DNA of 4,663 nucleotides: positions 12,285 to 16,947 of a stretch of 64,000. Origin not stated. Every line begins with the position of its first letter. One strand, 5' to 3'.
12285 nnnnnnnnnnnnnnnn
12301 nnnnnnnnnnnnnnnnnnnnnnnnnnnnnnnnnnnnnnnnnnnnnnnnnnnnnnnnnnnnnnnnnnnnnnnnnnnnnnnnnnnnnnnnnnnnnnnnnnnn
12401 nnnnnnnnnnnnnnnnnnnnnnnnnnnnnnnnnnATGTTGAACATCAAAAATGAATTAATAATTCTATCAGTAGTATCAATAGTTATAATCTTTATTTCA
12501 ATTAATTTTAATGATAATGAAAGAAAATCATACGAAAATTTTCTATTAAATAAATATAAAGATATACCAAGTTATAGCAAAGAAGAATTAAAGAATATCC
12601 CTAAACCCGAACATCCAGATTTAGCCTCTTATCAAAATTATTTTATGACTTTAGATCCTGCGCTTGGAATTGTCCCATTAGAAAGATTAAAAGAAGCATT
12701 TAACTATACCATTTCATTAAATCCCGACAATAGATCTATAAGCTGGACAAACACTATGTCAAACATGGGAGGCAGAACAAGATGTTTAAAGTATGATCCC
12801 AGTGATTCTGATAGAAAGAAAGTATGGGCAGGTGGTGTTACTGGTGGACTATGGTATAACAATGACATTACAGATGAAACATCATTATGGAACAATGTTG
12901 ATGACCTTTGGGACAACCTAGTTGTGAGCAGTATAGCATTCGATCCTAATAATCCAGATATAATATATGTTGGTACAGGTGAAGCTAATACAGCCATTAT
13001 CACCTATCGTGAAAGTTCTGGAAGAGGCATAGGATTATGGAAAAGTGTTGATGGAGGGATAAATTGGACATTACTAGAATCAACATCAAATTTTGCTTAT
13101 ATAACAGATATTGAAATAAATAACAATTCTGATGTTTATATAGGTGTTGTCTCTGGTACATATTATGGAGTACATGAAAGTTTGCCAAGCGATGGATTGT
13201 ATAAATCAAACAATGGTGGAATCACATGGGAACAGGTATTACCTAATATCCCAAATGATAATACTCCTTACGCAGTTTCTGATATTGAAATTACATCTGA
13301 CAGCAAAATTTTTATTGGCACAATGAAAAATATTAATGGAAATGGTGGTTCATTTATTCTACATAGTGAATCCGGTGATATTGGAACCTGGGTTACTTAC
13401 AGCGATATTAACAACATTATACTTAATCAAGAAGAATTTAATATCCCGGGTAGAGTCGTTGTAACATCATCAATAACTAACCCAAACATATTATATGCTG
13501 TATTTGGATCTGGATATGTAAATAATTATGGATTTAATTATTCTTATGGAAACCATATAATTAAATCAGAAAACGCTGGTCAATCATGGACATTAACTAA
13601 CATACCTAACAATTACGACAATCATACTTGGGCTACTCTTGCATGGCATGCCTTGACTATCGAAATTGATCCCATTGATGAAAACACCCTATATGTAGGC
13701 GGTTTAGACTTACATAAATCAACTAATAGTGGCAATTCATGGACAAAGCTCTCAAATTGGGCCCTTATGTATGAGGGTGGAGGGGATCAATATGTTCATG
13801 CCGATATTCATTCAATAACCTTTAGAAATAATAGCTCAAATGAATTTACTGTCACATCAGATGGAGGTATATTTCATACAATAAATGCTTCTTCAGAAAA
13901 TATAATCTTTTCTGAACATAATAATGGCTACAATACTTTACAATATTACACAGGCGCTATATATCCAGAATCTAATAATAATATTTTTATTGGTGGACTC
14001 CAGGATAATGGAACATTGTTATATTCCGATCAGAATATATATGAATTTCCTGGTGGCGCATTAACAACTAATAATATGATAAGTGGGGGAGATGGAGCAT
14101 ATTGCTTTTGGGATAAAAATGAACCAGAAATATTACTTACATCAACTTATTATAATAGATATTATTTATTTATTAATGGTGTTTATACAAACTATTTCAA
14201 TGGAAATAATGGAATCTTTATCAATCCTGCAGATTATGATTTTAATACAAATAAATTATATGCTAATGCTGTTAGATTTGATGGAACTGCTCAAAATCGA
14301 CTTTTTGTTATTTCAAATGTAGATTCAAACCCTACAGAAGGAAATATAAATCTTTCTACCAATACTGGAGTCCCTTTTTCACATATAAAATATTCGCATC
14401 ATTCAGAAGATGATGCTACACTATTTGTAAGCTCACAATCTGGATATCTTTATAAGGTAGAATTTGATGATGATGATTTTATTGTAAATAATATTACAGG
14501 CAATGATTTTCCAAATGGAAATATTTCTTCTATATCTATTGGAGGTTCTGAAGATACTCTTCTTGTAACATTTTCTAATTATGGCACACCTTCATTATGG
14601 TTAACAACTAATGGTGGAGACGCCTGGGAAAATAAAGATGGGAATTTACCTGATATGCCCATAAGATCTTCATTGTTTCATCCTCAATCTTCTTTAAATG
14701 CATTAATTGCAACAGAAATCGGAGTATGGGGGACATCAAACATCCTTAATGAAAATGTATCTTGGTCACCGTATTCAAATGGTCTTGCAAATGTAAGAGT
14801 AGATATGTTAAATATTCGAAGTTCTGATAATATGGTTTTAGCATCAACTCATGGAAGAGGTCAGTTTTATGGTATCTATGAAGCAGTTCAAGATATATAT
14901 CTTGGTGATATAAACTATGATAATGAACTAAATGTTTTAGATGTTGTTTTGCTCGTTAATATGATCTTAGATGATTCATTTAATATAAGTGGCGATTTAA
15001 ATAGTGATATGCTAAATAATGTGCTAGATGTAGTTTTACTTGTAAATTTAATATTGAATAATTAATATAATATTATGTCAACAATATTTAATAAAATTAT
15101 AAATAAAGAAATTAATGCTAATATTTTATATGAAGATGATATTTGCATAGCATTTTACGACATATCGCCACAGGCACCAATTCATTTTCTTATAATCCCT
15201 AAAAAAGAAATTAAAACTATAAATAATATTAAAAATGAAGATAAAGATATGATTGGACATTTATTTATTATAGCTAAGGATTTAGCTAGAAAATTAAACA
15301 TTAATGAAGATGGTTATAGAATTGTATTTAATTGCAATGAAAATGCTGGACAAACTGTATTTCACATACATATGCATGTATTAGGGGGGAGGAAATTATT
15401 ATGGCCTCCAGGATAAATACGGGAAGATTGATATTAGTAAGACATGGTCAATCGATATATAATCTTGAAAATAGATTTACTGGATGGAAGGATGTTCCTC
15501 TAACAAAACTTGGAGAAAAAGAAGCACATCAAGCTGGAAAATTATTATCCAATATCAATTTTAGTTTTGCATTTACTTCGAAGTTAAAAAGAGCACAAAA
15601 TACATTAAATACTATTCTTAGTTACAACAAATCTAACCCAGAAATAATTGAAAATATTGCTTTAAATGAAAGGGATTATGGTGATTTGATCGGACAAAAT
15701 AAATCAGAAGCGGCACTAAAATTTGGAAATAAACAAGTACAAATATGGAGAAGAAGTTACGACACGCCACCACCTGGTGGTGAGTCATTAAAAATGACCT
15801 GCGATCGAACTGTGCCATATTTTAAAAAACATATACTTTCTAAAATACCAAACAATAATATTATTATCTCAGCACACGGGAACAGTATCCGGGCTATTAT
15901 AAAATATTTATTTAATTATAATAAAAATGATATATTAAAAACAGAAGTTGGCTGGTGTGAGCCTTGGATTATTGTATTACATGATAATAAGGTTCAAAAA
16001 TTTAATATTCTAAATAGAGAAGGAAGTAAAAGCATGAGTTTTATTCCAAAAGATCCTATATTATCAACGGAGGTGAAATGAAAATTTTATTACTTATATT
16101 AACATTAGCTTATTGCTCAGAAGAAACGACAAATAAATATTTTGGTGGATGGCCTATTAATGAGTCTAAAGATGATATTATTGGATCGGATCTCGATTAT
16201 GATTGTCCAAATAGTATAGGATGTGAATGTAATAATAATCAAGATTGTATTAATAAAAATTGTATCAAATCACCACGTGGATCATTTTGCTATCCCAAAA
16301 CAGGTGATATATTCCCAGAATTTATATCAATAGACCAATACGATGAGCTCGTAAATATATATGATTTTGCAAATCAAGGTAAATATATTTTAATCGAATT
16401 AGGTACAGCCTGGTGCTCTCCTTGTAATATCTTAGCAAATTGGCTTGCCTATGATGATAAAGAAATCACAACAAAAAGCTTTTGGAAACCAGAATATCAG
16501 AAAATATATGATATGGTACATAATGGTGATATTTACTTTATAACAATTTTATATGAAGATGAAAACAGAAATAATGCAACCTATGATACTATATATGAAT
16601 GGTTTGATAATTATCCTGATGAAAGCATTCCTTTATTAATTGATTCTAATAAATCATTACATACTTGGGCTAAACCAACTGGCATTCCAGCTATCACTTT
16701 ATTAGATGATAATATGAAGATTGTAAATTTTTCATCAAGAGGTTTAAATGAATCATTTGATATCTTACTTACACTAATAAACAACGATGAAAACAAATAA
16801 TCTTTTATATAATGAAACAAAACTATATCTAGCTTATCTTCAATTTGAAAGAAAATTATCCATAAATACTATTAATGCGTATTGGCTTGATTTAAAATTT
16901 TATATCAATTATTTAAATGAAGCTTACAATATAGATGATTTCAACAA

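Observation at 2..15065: Six unrelated secreted proteins share one terminal dockerin-like tag: a candidate non-cellulolytic cohesin-dockerin display system or new C-terminal sorting system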

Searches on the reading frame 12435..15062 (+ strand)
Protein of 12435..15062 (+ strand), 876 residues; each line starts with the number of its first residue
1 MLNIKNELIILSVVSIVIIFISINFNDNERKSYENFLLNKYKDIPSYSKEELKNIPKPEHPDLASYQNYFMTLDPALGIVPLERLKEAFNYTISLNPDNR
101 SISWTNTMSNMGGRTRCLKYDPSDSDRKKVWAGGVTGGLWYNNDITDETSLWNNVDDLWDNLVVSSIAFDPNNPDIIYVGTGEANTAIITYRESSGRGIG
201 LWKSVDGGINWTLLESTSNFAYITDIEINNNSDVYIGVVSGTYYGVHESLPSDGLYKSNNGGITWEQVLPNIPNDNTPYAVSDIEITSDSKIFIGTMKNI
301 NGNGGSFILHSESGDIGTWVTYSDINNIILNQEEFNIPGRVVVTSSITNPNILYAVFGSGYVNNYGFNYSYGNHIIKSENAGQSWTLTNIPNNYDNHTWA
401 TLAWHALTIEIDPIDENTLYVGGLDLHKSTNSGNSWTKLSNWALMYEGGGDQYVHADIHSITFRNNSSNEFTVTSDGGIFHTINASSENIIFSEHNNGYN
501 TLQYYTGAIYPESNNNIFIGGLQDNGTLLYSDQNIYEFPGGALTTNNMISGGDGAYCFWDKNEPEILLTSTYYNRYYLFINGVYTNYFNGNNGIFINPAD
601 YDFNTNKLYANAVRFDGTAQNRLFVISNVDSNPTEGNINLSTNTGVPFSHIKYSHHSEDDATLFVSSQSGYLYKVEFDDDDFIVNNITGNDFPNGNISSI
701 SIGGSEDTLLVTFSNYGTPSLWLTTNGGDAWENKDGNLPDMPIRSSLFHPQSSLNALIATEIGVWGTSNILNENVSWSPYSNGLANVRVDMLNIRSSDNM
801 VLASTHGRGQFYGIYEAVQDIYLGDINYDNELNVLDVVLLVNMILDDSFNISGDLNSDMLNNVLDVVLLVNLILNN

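Call 4: search_protein_families(library=pfam, proteins=[window:12435-15062:+], max_evalue=0.01)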
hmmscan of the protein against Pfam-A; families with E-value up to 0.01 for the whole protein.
window:12435-15062:+ (876 aa): 0 families

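Call 86: search_protein_families(library=ncbifam, proteins=[window:12435-15062:+], max_evalue=0.01)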
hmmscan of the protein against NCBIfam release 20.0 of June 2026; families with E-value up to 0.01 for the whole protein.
window:12435-15062:+ (876 aa): 1 family
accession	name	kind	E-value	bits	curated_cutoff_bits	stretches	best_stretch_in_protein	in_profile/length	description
NF045728.1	glycosyl_F510_1955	equivalog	8.3e-09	35.1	175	0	375-488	74-169/246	F510_1955 family glycosylhydrolase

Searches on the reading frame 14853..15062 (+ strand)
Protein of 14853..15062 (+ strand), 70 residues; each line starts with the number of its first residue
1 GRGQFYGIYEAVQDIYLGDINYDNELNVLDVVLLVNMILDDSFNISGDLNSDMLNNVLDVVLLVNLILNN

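Call 11: search_protein_families(library=pfam, proteins=[window:14853-15062:+], max_evalue=1)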
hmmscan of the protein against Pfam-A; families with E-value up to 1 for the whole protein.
seq(70 aa): 2 families
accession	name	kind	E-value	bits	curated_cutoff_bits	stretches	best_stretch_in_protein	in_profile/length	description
PF00404.24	Dockerin_1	-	0.074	13.7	22.9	1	17-68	1-57/57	Dockerin type I domain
PF25223.1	DUF7841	-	0.28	11.9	25.2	1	19-57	52-90/114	Domain of unknown function (DUF7841)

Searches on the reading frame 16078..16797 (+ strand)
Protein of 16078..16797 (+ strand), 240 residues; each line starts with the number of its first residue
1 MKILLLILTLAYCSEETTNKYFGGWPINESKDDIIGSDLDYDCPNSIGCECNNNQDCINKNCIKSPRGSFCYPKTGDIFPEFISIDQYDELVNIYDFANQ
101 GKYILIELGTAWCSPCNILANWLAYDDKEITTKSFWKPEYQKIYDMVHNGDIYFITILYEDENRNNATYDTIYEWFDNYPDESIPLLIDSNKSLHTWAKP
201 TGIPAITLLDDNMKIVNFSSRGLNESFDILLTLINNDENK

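Call 13: search_protein_families(library=pfam, proteins=[window:16078-16797:+], max_evalue=0.01)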
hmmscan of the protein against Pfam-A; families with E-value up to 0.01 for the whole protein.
window:16078-16797:+ (240 aa): 1 family
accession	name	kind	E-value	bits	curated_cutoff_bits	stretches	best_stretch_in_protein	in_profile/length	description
PF13899.12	Thioredoxin_7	-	0.00078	20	27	1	98-127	14-43/83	Thioredoxin-like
